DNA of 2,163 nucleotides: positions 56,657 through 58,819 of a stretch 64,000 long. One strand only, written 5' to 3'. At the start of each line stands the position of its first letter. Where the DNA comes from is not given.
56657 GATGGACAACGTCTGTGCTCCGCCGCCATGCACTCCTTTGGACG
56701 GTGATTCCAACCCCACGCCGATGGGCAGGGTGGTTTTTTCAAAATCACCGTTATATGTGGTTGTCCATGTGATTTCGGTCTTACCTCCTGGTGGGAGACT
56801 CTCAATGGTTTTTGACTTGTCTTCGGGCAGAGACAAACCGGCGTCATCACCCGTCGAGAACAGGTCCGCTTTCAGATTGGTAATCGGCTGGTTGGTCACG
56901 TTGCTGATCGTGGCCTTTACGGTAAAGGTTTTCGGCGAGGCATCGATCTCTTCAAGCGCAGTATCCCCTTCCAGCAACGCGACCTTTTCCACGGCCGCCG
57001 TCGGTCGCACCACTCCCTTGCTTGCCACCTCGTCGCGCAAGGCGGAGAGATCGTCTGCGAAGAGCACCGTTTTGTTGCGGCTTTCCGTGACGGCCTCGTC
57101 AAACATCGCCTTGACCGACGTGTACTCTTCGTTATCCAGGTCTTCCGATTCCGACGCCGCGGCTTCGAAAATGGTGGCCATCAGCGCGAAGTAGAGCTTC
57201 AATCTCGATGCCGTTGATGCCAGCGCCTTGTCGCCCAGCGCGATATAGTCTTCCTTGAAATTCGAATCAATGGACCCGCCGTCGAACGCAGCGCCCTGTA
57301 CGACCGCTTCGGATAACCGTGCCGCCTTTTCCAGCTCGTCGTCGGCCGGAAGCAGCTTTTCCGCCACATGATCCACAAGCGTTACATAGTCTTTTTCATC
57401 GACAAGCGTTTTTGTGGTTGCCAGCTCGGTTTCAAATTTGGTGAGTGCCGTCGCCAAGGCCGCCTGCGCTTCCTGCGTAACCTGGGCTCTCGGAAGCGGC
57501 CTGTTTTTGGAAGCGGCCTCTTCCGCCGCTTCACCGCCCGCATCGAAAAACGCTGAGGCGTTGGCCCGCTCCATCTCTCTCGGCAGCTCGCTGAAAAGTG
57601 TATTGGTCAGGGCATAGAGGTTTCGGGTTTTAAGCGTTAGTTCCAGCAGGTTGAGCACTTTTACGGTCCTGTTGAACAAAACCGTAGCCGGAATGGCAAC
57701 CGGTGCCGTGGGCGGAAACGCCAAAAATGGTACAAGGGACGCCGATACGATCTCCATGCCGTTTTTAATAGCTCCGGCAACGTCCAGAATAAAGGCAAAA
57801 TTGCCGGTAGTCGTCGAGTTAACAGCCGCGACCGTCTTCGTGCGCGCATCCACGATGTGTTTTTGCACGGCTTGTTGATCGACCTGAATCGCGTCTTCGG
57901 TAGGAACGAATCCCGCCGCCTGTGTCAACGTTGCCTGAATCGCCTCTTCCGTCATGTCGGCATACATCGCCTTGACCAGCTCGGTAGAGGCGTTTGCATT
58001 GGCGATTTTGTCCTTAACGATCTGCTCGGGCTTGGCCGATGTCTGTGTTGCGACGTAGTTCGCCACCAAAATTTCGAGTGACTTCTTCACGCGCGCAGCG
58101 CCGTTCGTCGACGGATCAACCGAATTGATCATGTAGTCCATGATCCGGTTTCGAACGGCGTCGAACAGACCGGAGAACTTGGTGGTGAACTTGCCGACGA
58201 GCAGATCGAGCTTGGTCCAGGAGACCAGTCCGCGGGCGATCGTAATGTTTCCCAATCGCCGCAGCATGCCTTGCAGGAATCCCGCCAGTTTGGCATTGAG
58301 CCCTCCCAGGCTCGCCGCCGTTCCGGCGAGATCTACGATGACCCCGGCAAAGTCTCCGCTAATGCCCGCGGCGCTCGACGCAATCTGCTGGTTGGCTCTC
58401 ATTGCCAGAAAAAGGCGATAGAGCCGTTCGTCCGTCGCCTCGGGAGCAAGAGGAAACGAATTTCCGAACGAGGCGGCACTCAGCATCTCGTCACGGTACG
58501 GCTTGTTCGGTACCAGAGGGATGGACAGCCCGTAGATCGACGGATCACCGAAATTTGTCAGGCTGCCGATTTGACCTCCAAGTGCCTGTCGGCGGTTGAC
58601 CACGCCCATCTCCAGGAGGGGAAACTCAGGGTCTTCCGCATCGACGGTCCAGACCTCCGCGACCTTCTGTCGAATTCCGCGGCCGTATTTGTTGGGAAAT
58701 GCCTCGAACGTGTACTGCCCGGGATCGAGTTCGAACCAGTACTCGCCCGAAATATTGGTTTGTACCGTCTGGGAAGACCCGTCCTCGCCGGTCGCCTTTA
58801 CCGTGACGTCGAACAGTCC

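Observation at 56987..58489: About 500-aa alpha-helical, family-less core inside the 2107-aa T9SS protein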

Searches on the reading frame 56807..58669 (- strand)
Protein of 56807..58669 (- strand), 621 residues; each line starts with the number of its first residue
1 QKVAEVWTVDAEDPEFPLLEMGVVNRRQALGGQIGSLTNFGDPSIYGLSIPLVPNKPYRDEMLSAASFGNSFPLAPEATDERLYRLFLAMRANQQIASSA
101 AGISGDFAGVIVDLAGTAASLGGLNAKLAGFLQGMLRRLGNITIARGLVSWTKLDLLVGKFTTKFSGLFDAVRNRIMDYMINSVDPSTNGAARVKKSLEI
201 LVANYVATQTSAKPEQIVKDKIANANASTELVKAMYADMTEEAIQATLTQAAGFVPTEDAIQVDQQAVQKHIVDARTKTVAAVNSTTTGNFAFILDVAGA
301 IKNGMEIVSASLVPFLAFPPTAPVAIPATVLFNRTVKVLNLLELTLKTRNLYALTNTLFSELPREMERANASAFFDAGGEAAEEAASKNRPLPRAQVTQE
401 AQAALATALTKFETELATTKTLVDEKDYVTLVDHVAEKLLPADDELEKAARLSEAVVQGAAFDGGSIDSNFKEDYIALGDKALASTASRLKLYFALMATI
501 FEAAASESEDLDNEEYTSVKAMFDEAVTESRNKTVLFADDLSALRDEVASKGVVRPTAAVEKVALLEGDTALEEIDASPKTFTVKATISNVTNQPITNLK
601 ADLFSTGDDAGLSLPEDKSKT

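Call 4: search_protein_families(library=pfam, proteins=[window:56807-58669:-], max_evalue=1)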
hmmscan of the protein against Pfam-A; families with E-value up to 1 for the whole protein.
window:56807-58669:- (621 aa): 3 families
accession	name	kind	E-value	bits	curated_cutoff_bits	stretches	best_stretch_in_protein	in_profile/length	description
PF15458.11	NTR2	-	0.11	12.6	27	1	417-515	81-155/230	Nineteen complex-related protein 2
PF05205.17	COMPASS-Shg1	-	0.13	13.5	24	1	164-251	7-86/102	COMPASS (Complex proteins associated with Set1p) component shg1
PF15125.11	TMEM238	-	0.3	11.8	27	1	109-152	10-51/64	TMEM238 protein family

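Call 5: search_protein_families(library=ncbifam, proteins=[window:56807-58669:-], max_evalue=1)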
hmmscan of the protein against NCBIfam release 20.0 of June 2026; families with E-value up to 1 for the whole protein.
window:56807-58669:- (621 aa): 0 families

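Call 6: find_homologous_proteins(query=window:56807-58609:-, max_evalue=0.001)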
Query window:56807-58609:-: 8000 candidates shared short words with the query, none scored E <= 0.001.

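Call 7: search_solved_structures(query=window:56807-58609:-, max_evalue=10)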
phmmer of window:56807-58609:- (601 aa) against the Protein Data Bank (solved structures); distinct sequences matched with E-value up to 10: 0.

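Call 15: search_protein_representatives(protein=window:56807-58609:-)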
Query: 601 residues. Proteins with E-value up to 0.001 (for the whole library): 10; up to 1e-10: 6; up to 1e-30: 3. The best 10 are listed.
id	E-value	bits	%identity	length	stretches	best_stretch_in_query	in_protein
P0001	4.2e-42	161.3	23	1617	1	2-583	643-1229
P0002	4.1e-37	144.8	31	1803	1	1-583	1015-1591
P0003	4.7e-31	124.8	27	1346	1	10-357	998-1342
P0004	4.5e-30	121.6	26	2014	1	33-590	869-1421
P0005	1.8e-20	89.9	29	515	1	286-594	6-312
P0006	1.7e-18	83.4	26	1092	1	194-590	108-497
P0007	1.1e-07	47.7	22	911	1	197-594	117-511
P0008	3.3e-06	42.8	21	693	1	144-572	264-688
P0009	2.8e-05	39.8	24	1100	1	209-585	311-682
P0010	4.5e-05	39.1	37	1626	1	29-119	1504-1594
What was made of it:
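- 57014..58429 (-): The finding itself: an all-alpha, non-repetitive domain (aa ~860-1331) of about 14 long helices. The C-terminal four-helix part (aa ~1178-1330) is predicted with the highest confidence. There are 10 homologues, E 4e-42 to 4.5e-5 (call 15).
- Checked: It aligns over its whole length to proteins from other bacteria at E down to 4e-42 (call 15).
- There are 10 relatives among 1.84 billion representatives, and the best alignments cover query residues 1/2-583 of 601 (E 4e-42 and 4e-37) (call 15).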

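Call 18: predict_structure(protein=window:56807-58669:-)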
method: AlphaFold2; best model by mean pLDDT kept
length: 621 residues; sequences in the alignment: 1
mean_pLDDT: 36.3   pTM: 0.23
mean pLDDT of the five models: 36.3, 33.1, 31.7, 28.9, 27.3
residues with pLDDT >= 90: 0; 70-90: 0; 50-70: 2; < 50: 619
segments of 3 or more residues with pLDDT < 50: 1-387, 389-512, 514-621
pLDDT, mean of each block of 10 residues (from residue 1): 28 30 27 27 29 30 31 31 36 32 32 33 37 38 33 32 34 37 38 40 39 35 36 37 38 31 33 32 29 31 31 29 29 31 34 40 43 37 44 41 44 43 38 39 40 40 39 42 42 42 39 44 44 40 41 33 36 40 43 39 41 41 36
secondary structure, 60 per line:
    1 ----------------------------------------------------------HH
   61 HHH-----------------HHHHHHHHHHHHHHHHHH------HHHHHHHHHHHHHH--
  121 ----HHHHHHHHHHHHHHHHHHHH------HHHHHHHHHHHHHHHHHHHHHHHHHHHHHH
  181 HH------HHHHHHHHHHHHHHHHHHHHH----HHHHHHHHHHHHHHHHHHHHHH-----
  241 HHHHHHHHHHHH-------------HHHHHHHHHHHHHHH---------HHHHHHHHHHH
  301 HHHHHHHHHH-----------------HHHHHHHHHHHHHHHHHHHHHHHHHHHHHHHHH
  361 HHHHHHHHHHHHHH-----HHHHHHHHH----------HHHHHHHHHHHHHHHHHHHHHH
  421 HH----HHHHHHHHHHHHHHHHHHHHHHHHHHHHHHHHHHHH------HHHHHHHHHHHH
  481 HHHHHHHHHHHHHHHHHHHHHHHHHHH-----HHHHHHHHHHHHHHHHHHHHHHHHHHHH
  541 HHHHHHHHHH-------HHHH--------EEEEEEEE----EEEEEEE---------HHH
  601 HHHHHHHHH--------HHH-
elements in order: H59-63 H81-98 H105-118 H125-144 H151-182 H189-209 H214-235 H241-252 H266-280 H290-310 H328-374 H380-388 H399-422 H427-462 H469-507 H513-550 H558-561 E570-577 E582-588 H598-609
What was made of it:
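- The single-sequence AF2 model was poor (pLDDT 36, call 18).
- Tried and rejected: Single-sequence AF2 gave an unusable model (pLDDT 36, call 18).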

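Call 21: find_homologous_proteins(query=A1, max_evalue=0.001)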
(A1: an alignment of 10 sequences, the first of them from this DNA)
Query A1 (10 sequences): 8000 candidates shared short words with the query, none scored E <= 0.001.
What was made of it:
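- Tried and rejected: find_homologous_proteins with the core and with alignment A1 returned nothing (calls 6, 21).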

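Call 23: search_protein_families(library=pfam, proteins=[P0001, P0002, P0004, P0005, P0007, P0009, P0010], max_evalue=0.001)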
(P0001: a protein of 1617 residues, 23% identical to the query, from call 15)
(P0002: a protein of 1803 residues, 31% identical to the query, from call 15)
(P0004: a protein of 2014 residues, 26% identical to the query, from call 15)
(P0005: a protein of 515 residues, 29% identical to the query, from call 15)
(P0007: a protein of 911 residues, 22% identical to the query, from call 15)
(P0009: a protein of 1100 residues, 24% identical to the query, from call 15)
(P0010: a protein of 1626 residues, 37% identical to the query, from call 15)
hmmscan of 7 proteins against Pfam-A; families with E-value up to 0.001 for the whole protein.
P0001 (1617 aa): 5 families
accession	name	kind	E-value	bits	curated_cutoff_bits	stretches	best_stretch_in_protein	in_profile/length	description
PF00963.24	Cohesin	-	4e-08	34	24.1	1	1385-1484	2-107/139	Cohesin domain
PF13860.13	FlgD_ig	-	1.5e-07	31.7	27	1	1550-1602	21-73/79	FlgD Ig-like domain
PF13620.12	CarboxypepD_reg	-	1.3e-05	25.9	32.3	0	571-614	13-57/82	Carboxypeptidase regulatory-like domain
PF18962.6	Por_Secre_tail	-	5e-05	24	27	0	1534-1613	2-73/75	Secretion system C-terminal sorting domain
PF18884.5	TSP3_bac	-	6.2e-05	23.2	25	1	1352-1373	1-22/22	Bacterial TSP3 repeat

P0002 (1803 aa): 4 families
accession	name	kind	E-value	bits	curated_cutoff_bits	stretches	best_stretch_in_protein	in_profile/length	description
PF13517.12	FG-GAP_3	-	4.7e-10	40.3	26.9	1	146-207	1-61/61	FG-GAP-like repeat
PF00404.24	Dockerin_1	-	3.2e-08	34.1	22.9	1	1747-1800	2-56/57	Dockerin type I domain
PF13620.12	CarboxypepD_reg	-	1.2e-05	26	32.3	1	933-983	6-56/82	Carboxypeptidase regulatory-like domain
PF01839.29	FG-GAP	-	2.6e-05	24.4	22.1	1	81-102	4-25/37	FG-GAP repeat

P0004 (2014 aa): 5 families
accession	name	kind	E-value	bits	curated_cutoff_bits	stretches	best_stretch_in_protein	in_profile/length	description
PF13229.12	Beta_helix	-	7.5e-13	48.8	25.9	1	442-591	14-150/158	Right handed beta helix region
PF05048.19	NosD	-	9.6e-10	38.7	23.6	1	385-543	17-168/212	Periplasmic copper-binding protein (NosD)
PF13517.12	FG-GAP_3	-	5.8e-08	33.7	26.9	1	10-71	1-61/61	FG-GAP-like repeat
PF18884.5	TSP3_bac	-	6.7e-08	32.7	25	1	1537-1557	1-21/22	Bacterial TSP3 repeat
PF18986.5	DUF5719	-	2.5e-06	27.3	26.2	0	1913-1977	54-119/319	Family of unknown function (DUF5719)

P0005 (515 aa): 3 families
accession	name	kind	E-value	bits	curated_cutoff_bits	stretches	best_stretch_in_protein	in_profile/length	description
PF18884.5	TSP3_bac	-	9.2e-06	25.8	25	1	425-446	1-22/22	Bacterial TSP3 repeat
PF00404.24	Dockerin_1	-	9.4e-06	26.2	22.9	0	449-478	27-56/57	Dockerin type I domain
PF00036.39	EF-hand_1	-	0.00028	20.7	25.4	0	403-415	10-22/29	EF hand domain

P0007 (911 aa): 4 families
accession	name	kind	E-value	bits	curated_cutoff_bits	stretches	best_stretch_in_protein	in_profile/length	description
PF18962.6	Por_Secre_tail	-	3.2e-09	37.4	27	1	828-908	2-74/75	Secretion system C-terminal sorting domain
PF00963.24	Cohesin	-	3.9e-09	37.3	24.1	1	671-768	9-106/139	Cohesin domain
PF13860.13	FlgD_ig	-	7.2e-05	23.1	27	1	845-899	22-76/79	FlgD Ig-like domain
PF18884.5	TSP3_bac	-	0.00036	20.8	25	0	632-653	1-22/22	Bacterial TSP3 repeat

P0009 (1100 aa): 5 families
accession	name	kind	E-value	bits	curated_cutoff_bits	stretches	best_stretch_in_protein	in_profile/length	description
PF13860.13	FlgD_ig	-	2.5e-07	31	27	1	1025-1083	12-71/79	FlgD Ig-like domain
PF13620.12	CarboxypepD_reg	-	5.2e-05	23.9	32.3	0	4-48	4-44/82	Carboxypeptidase regulatory-like domain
PF18962.6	Por_Secre_tail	-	6e-05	23.7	27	1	1017-1095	2-72/75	Secretion system C-terminal sorting domain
PF00963.24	Cohesin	-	0.0001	23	24.1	1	865-934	14-81/139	Cohesin domain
PF18884.5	TSP3_bac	-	0.00057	20.1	25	0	811-831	1-21/22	Bacterial TSP3 repeat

P0010 (1626 aa): 2 families
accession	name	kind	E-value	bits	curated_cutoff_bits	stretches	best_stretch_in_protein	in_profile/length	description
PF13517.12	FG-GAP_3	-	2.8e-08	34.7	26.9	1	157-218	1-61/61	FG-GAP-like repeat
PF01839.29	FG-GAP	-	9.7e-07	29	22.1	1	153-178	5-27/37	FG-GAP repeat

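Call 24: find_encoding_contigs(protein=P0001, flank=10000, max_places=4)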
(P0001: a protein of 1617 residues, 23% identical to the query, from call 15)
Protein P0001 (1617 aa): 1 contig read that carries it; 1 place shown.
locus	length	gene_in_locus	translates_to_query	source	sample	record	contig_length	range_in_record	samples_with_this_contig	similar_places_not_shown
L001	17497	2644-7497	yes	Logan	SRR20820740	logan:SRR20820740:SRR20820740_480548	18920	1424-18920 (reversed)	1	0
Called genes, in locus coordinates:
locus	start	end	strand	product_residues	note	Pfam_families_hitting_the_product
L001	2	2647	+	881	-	?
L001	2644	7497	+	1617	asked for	PF13620:CarboxypepD_reg (faint), PF00963:Cohesin (weak), PF13860:FlgD_ig (weak)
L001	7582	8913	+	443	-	PF07719:TPR_2 (faint), PF13424:TPR_12 (faint), PF13428:TPR_14 (faint), PF13432:TPR_16 (faint), PF13371:TPR_9 (weak), PF13414:TPR_11 (faint), PF14559:TPR_19 (faint), PF03783:CsgG (weak), +1 more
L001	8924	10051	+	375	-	-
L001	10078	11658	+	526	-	PF10282:Lactonase (faint)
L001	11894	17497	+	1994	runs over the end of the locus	PF25778:DUF7948, PF06739:SBBP (weak), PF03415:Peptidase_C11, PF13860:FlgD_ig (faint), PF18962:Por_Secre_tail (faint), PF00963:Cohesin, PF13287:Fn3_assoc, PF13290:CHB_HEX_C_1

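Call 26: find_related_loci(query=window:56807-58609:-, collection=genome_contigs, flank=10000)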
Query window:56807-58609:- (601 aa) in genome_contigs; peptide patterns used: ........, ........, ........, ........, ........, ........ (x = any residue, [..] = any of these).
159 stretches matched a pattern, but none encodes a relative of the query by tblastn (E <= 1e-3).
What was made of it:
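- Tried and rejected: genome_contigs scan with the single core: no relative (call 26).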

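Call 28: find_encoding_contigs(protein=P0002, flank=10000, max_places=4)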
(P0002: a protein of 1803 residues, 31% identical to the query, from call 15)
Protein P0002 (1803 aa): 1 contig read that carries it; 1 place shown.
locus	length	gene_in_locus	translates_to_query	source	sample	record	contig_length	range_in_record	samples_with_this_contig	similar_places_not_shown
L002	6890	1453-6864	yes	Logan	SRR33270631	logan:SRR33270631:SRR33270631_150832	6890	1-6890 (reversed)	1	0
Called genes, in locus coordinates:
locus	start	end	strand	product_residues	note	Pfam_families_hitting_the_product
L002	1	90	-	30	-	?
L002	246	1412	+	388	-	PF00963:Cohesin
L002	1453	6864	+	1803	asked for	PF13517:FG-GAP_3 (weak), PF13620:CarboxypepD_reg (weak), PF00404:Dockerin_1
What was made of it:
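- P0002 lies directly after a cohesin protein (call 28).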

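Call 29: find_encoding_contigs(protein=P0004, flank=10000, max_places=4)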
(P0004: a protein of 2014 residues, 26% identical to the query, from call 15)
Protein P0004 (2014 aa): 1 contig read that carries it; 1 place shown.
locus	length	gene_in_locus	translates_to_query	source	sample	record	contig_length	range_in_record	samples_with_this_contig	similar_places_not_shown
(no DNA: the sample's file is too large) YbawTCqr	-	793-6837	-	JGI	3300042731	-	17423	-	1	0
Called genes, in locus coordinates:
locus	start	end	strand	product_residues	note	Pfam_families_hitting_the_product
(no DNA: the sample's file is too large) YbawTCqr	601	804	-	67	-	-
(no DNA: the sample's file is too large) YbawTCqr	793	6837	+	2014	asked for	PF13517:FG-GAP_3, PF05048:NosD (weak), PF13229:Beta_helix, PF18884:TSP3_bac (weak), PF18986:DUF5719 (faint)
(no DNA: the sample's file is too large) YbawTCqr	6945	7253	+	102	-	PF01695:IstB_IS21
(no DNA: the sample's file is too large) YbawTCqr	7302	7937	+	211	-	PF02607:B12-binding_2, PF02310:B12-binding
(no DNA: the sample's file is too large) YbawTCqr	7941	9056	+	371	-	PF00512:HisKA, PF13581:HATPase_c_2 (weak), PF02518:HATPase_c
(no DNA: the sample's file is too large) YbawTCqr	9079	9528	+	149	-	-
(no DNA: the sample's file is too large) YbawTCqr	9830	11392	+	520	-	PF00072:Response_reg, PF00158:Sigma54_activat, PF14532:Sigma54_activ_2, PF07724:AAA_2 (weak), PF07728:AAA_5, PF00004:AAA, PF25601:AAA_lid_14, PF02954:HTH_8 (weak)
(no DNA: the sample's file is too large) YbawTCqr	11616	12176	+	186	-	PF04542:Sigma70_r2, PF08281:Sigma70_r4_2, PF04545:Sigma70_r4 (weak)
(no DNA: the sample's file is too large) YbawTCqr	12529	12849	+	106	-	-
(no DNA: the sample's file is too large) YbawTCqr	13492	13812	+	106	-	PF03551:PadR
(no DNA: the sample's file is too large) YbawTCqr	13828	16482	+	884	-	PF12704:MacB_PCD, PF02687:FtsX, PF12704:MacB_PCD, PF02687:FtsX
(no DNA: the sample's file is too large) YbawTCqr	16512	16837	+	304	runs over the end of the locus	?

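Call 31: search_solved_structures(query=A1, max_evalue=10, show_alignments=2)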
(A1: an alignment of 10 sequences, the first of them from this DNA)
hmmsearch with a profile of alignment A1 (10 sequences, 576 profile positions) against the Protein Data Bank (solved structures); distinct sequences matched with E-value up to 10: 4.
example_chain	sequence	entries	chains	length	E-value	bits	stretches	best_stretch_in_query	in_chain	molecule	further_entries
2f1k_A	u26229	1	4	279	0.2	13.6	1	371-408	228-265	prephenate dehydrogenase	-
9au3_A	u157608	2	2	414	0.67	11.8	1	311-365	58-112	6'-epimerase, C-6' aminotransferase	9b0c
9aue_A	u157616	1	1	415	0.68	11.8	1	311-365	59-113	6'-epimerase, C-6' aminotransferase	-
4uos_A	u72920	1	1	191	6.6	8.6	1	68-196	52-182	DESIGNED HELICAL BUNDLE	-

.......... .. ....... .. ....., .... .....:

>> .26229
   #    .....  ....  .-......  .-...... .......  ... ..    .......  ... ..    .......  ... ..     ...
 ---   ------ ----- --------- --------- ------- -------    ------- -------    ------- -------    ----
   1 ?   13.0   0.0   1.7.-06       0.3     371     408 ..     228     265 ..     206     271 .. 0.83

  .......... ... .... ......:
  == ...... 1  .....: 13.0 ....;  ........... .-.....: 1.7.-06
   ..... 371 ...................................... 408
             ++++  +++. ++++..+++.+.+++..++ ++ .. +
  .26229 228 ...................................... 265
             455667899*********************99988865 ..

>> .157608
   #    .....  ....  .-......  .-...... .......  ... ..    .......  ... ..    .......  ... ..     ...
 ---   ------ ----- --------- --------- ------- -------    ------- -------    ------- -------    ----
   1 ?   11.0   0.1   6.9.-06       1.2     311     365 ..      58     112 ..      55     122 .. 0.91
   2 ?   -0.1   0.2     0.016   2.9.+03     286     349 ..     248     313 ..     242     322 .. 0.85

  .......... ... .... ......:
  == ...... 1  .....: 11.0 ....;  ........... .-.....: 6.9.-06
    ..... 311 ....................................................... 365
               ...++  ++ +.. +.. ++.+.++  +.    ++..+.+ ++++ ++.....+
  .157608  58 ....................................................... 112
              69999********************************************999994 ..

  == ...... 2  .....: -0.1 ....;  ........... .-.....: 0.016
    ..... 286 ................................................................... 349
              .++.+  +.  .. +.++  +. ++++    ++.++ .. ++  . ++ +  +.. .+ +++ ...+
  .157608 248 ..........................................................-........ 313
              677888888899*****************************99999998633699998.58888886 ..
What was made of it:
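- Checked: There is no PDB sequence hit below E = 0.2 (calls 7, 31).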

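Call 32: search_protein_families(library=pfam, alignment_id=A1, max_evalue=1)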
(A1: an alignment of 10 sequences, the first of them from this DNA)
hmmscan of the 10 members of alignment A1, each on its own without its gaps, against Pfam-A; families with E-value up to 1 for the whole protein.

A. member 1, seq(601 aa): 3 families
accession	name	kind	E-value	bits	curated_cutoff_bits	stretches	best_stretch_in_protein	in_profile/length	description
PF15458.11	NTR2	-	0.1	12.7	27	1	396-495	81-155/230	Nineteen complex-related protein 2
PF05205.17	COMPASS-Shg1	-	0.23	12.7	24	1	144-231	7-86/102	COMPASS (Complex proteins associated with Set1p) component shg1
PF15125.11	TMEM238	-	0.29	11.8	27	1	89-132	10-51/64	TMEM238 protein family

B. families by the number of members that match (of 10 scanned): 8 families
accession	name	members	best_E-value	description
PF09246.16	PHAT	1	0.0092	PHAT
PF01992.21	vATP-synt_AC39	1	0.022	ATP synthase (C/AC39) subunit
PF10250.15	O-FucT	1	0.03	GDP-fucose protein O-fucosyltransferase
PF15458.11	NTR2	1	0.1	Nineteen complex-related protein 2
PF19174.5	DUF5856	1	0.1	Family of unknown function (DUF5856)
PF05205.17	COMPASS-Shg1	1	0.23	COMPASS (Complex proteins associated with Set1p) component shg1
PF00435.27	Spectrin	1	0.27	Spectrin repeat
PF15125.11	TMEM238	1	0.29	TMEM238 protein family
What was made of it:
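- On ClyA-family alpha pore-forming toxins: There is no HlyE or HBL Pfam hit (call 32).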

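Call 33: predict_structure(alignment_id=A1)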
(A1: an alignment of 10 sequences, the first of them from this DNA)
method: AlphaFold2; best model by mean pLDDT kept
length: 601 residues; sequences in the alignment: 10
mean_pLDDT: 75.1   pTM: 0.74
mean pLDDT of the five models: 75.1, 70.8, 69.4, 67.3, 66.1
residues with pLDDT >= 90: 103; 70-90: 279; 50-70: 165; < 50: 54
segments of 3 or more residues with pLDDT < 50: 122-126, 269-274, 294-299, 301-304, 357-369, 585-601
pLDDT, mean of each block of 10 residues (from residue 1): 68 86 70 74 88 65 88 93 83 67 65 62 51 77 80 80 70 69 65 57 74 85 88 75 86 91 68 52 54 48 54 67 66 83 89 67 45 72 92 97 89 93 94 89 79 87 88 85 64 74 91 94 88 82 82 69 84 77 50 43 31
secondary structure, 60 per line:
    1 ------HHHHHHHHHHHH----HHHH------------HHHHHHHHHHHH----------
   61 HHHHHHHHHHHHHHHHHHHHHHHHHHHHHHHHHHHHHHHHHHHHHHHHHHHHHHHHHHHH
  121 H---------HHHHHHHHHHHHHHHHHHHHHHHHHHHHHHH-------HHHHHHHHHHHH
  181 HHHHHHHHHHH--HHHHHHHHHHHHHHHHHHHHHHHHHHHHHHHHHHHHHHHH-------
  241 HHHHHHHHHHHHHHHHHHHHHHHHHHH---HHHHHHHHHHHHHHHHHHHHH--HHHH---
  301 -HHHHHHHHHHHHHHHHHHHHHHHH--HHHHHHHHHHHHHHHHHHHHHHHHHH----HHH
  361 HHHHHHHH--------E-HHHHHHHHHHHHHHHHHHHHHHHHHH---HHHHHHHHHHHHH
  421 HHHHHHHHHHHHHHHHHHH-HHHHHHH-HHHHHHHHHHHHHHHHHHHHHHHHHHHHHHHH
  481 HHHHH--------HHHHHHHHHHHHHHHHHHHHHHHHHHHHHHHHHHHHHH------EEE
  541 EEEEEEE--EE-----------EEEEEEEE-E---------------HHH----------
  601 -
elements in order: H7-18 H23-26 H39-50 H61-121 H131-161 H169-191 H194-233 H241-267 H271-291 H294-297 H302-325 H328-353 H358-368 H379-404 H408-439 H441-447 H449-485 H494-531 E538-547 E563-570
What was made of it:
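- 57014..58429 (-): AF2 with alignment A1 gives pLDDT 75.1, pTM 0.74 and helices of 21-61 residues (call 33).
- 56642..56998 (-): Ig-like beta domain (aa ~1337-1455) with the conserved motif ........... Beta strands appear at the end of the AF2 model (call 33).
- Closest known: T9SS type A cargo proteins. Different: The same domain also occurs in proteins anchored by a dockerin instead of a CTD (calls 23, 33).
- Checked: Beta strands start at aa ~1337 (call 33).
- Folded helical domain. pLDDT is 75 and pTM 0.74 with the family alignment, against pLDDT 36 without it (calls 18, 33). With the family alignment the model reaches pTM 0.74, and 382 of 601 residues have pLDDT >=70 (call 33).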
